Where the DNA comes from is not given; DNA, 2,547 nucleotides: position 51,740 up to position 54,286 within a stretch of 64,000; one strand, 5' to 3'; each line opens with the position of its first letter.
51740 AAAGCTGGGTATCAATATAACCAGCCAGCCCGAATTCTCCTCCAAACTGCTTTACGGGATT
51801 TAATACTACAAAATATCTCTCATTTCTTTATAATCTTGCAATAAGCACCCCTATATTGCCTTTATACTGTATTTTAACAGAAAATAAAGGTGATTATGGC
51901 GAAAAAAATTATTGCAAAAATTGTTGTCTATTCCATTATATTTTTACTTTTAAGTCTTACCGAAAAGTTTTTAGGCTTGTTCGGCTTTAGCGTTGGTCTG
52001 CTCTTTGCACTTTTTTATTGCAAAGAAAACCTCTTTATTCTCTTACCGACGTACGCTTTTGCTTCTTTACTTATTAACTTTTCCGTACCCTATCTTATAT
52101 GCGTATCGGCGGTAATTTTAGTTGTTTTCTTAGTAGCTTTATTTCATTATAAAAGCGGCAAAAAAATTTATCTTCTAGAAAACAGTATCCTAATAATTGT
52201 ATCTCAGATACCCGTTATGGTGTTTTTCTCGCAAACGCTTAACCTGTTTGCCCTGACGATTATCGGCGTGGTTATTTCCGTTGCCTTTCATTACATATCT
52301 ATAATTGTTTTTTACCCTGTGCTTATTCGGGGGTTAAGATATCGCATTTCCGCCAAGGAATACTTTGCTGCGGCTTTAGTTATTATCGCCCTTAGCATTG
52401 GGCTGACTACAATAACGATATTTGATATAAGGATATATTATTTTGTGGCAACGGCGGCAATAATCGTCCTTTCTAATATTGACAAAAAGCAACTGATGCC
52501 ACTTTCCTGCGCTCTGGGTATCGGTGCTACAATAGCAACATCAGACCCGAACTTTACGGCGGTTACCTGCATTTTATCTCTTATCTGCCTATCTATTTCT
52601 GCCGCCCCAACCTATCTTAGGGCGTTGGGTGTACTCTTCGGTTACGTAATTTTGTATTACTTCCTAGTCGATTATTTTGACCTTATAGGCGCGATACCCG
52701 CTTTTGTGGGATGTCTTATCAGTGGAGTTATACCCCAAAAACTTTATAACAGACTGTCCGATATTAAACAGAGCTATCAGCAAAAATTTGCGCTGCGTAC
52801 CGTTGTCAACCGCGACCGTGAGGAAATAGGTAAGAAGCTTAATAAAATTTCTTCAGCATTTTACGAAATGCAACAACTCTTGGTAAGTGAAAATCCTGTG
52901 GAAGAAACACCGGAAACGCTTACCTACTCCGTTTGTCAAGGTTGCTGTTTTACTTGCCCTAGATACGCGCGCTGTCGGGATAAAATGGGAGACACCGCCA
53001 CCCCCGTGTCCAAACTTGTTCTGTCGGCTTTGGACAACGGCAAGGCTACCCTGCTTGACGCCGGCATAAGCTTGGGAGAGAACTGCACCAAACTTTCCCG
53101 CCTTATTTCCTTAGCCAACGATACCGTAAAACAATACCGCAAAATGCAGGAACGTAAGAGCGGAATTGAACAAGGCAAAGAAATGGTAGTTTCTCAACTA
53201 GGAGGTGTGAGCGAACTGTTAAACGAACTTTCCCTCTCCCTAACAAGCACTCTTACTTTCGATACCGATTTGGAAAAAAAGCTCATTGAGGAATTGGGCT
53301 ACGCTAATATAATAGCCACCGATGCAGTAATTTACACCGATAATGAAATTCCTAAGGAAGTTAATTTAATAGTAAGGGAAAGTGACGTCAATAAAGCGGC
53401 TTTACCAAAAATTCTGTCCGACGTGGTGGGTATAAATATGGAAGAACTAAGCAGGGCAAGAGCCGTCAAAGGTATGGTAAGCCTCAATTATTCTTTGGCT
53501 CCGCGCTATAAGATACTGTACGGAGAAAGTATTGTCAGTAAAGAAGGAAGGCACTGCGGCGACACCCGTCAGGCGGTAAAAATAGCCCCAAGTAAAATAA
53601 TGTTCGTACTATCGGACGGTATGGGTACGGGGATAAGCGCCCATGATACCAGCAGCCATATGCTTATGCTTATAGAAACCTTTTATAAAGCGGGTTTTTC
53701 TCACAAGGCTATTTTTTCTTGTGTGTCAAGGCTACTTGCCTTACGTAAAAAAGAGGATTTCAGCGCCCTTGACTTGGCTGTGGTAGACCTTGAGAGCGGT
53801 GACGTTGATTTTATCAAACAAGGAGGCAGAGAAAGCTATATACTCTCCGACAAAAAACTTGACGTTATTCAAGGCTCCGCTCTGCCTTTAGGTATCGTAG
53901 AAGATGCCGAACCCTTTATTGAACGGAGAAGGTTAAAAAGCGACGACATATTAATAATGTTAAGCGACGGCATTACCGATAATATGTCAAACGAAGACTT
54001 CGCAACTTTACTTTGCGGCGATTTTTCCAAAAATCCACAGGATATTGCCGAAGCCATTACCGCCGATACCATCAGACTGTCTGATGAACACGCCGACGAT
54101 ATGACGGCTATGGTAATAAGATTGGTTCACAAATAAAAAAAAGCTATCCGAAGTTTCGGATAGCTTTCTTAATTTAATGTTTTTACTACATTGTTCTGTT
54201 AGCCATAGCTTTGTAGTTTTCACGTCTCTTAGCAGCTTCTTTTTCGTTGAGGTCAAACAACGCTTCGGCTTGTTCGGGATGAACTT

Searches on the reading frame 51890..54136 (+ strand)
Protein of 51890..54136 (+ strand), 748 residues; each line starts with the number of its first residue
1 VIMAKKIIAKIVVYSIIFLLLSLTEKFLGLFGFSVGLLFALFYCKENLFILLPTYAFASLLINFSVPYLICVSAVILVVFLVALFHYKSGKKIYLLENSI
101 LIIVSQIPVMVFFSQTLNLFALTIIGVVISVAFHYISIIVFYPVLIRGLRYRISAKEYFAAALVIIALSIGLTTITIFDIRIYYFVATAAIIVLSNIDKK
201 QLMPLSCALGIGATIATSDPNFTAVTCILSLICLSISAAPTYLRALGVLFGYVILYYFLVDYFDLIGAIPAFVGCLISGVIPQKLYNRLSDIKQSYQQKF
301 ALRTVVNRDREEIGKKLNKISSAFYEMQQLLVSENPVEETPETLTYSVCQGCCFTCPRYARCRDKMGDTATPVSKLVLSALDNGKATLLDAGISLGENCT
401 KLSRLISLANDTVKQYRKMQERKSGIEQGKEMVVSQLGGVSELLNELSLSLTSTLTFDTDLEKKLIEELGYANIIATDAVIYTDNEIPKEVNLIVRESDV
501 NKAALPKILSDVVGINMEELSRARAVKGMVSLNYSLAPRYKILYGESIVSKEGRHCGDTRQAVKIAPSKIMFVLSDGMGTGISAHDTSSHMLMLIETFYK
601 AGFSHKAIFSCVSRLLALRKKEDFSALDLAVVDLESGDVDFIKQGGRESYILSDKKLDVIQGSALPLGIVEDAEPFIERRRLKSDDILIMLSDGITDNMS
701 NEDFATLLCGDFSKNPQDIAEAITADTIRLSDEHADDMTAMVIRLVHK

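Call 22: search_protein_families(library=pfam, proteins=[window:51890-54136:+])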
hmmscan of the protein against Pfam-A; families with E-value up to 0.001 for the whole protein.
window:51890-54136:+ (748 aa): 2 families
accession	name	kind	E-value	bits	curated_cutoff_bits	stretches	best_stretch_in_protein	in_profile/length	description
PF07228.17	SpoIIE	-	5.5e-26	92.1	25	1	568-745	3-191/192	Stage II sporulation protein E (SpoIIE)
PF19732.4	SpoIIE_N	-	3.1e-09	36.4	27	1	9-554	39-603/605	Stage II sporulation protein E N-terminal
